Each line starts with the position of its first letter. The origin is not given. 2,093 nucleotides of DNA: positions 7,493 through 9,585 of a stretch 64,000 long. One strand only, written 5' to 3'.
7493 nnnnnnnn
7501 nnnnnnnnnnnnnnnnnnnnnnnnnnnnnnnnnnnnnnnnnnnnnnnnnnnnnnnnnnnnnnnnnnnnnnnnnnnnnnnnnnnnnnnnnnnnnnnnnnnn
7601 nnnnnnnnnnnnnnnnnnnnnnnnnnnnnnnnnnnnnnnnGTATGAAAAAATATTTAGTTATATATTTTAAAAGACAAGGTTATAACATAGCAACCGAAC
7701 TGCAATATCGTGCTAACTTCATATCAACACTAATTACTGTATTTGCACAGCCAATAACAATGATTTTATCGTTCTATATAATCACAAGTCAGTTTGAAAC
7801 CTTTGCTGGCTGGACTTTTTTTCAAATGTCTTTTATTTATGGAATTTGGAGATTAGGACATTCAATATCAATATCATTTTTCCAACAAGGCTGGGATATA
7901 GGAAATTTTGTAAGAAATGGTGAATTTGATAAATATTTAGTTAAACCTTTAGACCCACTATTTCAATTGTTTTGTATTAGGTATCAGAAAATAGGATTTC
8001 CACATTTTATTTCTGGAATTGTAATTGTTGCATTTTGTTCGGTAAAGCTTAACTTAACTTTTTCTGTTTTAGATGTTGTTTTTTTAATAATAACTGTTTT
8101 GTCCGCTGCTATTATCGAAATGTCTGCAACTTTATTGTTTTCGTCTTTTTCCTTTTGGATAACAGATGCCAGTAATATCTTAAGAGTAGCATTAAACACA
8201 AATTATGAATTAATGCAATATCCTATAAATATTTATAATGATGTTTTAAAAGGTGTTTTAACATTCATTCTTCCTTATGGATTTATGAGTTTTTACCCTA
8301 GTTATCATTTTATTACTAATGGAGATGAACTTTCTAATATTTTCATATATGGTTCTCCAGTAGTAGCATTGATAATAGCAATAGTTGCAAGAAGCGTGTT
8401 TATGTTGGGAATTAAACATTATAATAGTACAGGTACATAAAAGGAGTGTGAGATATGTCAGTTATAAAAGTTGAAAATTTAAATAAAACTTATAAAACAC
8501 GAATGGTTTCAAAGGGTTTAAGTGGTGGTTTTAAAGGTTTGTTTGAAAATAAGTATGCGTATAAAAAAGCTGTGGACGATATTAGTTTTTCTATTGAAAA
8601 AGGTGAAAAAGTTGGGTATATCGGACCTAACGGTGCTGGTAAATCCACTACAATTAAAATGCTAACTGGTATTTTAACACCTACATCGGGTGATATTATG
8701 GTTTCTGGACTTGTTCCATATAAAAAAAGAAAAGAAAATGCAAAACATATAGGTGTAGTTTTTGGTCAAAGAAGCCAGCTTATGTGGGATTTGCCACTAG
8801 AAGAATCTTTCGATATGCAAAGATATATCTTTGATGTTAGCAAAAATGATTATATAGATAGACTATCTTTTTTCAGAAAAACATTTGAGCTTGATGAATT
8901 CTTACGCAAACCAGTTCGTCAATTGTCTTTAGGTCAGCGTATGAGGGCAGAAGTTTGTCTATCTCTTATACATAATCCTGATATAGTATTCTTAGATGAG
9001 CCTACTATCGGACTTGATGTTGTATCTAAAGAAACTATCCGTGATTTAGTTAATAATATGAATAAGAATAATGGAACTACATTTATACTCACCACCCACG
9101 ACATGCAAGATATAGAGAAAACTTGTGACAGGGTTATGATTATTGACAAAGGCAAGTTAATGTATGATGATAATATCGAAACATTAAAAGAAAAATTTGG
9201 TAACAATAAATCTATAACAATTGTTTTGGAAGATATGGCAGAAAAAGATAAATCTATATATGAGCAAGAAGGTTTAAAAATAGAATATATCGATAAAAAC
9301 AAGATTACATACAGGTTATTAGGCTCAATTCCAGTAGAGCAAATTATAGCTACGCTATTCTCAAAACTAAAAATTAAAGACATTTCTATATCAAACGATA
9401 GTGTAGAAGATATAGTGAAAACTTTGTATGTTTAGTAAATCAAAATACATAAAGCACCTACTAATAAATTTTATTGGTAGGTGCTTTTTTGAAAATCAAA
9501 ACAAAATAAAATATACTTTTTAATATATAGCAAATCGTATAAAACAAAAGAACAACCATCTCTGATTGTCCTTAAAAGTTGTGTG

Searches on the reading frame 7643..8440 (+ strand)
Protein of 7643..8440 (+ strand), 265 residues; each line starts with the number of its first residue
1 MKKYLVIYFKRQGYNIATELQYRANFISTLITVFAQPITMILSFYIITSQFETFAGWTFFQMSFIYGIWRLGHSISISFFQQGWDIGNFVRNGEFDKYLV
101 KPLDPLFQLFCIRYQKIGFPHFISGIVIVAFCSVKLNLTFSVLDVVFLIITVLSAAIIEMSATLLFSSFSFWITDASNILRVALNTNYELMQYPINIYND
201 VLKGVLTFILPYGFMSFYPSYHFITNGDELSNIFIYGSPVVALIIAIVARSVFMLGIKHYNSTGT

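Call 81: search_protein_families(library=pfam, proteins=[window:7643-8440:+], max_evalue=0.001)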
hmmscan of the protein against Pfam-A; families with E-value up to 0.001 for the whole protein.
window:7643-8440:+ (265 aa): 1 family
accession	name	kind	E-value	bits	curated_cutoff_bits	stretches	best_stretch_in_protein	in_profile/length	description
PF06182.17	ABC2_membrane_6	-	1.2e-39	136.9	22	1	37-264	4-229/229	ABC-2 family transporter protein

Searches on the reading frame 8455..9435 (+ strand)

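Call 81: search_protein_families(library=pfam, proteins=[window:8455-9435:+], max_evalue=0.001)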
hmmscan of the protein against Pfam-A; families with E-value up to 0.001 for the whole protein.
window:8455-9435:+ (326 aa): 3 families
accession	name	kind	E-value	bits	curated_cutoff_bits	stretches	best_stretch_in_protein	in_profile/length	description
PF00005.33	ABC_tran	-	5.4e-27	95.5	25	1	41-184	2-136/137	ABC transporter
PF13304.12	AAA_21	-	7.4e-11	43.1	27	1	153-216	234-299/304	AAA domain, putative AbiEii toxin, Type IV TA system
PF13476.12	AAA_23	-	0.00015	22.9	27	1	56-270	25-184/201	AAA domain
